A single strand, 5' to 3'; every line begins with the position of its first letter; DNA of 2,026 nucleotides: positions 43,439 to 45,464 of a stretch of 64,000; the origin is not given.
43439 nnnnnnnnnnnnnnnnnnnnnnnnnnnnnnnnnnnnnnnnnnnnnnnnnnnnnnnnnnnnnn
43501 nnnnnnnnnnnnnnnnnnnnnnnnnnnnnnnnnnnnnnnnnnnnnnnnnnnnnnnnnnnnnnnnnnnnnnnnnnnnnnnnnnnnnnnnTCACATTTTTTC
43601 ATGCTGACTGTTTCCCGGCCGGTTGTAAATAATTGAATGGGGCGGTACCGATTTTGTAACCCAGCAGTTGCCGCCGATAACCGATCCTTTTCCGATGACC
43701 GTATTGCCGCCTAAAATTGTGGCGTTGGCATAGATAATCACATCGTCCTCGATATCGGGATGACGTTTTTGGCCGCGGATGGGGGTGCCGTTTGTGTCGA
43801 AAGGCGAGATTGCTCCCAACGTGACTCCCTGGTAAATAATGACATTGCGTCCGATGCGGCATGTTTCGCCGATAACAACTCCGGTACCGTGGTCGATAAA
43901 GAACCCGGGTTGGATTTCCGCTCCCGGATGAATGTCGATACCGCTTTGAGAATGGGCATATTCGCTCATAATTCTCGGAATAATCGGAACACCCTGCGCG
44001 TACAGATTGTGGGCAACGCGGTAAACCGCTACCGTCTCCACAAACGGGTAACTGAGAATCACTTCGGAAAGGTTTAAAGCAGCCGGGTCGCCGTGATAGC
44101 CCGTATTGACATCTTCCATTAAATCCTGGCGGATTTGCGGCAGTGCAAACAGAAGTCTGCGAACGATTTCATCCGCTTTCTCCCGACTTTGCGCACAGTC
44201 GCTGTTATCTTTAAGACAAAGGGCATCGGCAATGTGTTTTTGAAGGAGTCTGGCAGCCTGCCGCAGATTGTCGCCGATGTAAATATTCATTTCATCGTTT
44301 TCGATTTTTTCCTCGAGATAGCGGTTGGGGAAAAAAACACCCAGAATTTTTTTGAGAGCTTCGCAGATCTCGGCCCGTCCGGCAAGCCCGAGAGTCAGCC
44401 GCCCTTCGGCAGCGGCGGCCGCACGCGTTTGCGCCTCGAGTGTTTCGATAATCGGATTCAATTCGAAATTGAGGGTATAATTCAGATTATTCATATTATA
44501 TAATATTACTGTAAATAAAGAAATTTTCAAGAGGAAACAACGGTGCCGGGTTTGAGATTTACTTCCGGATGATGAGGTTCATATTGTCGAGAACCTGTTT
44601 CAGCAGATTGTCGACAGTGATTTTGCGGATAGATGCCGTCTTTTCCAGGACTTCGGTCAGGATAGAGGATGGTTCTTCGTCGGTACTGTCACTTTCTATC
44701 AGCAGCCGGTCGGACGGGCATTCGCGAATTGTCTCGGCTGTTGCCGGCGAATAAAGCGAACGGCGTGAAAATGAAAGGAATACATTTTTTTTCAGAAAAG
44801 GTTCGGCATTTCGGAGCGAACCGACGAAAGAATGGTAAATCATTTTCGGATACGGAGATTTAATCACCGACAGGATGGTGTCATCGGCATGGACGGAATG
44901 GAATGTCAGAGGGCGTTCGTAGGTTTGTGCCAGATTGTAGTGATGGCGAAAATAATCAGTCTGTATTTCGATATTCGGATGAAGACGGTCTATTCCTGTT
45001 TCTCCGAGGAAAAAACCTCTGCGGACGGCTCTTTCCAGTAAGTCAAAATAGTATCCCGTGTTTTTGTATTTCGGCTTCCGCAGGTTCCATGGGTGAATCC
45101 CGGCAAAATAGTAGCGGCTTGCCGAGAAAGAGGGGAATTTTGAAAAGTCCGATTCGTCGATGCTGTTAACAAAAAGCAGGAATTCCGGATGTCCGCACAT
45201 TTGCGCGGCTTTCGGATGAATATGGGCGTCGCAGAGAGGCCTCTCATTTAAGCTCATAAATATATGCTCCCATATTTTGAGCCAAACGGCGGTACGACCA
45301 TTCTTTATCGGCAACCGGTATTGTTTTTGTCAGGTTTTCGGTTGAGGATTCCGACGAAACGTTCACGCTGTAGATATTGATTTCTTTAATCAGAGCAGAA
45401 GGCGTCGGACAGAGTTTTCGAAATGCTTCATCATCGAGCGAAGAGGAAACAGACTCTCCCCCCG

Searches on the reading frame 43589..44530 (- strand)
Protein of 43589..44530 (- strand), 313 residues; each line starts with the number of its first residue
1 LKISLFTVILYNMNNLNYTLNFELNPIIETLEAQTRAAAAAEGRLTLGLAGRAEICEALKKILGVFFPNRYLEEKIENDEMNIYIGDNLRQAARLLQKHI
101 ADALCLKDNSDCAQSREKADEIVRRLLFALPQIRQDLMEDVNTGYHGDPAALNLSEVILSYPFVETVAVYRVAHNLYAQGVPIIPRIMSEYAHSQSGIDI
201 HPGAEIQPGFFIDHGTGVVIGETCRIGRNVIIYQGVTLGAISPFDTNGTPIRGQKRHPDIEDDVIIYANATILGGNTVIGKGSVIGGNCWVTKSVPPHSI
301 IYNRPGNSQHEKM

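Call 22: search_protein_families(library=pfam, proteins=[window:43589-44530:-], max_evalue=0.001)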
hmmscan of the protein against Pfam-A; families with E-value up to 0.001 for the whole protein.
window:43589-44530:- (313 aa): 2 families
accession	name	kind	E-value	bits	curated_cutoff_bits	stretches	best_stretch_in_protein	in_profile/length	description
PF00132.30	Hexapep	-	2.2e-07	30.7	27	1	259-293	3-36/36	Bacterial transferase hexapeptide (six repeats)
PF25084.1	LbH_EIF2B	-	5.5e-06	26.8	54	0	265-295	10-40/105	EIF2B subunit epsilon LbH domain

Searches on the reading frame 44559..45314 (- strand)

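Call 22: search_protein_families(library=pfam, proteins=[window:44559-45314:-], max_evalue=0.001)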
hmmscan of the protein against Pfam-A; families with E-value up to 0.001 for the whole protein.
window:44559-45314:- (251 aa): 1 family
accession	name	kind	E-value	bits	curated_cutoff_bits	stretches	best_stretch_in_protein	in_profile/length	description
PF01026.27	TatD_DNase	-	8e-28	97.9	27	1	66-247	54-250/253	TatD related DNase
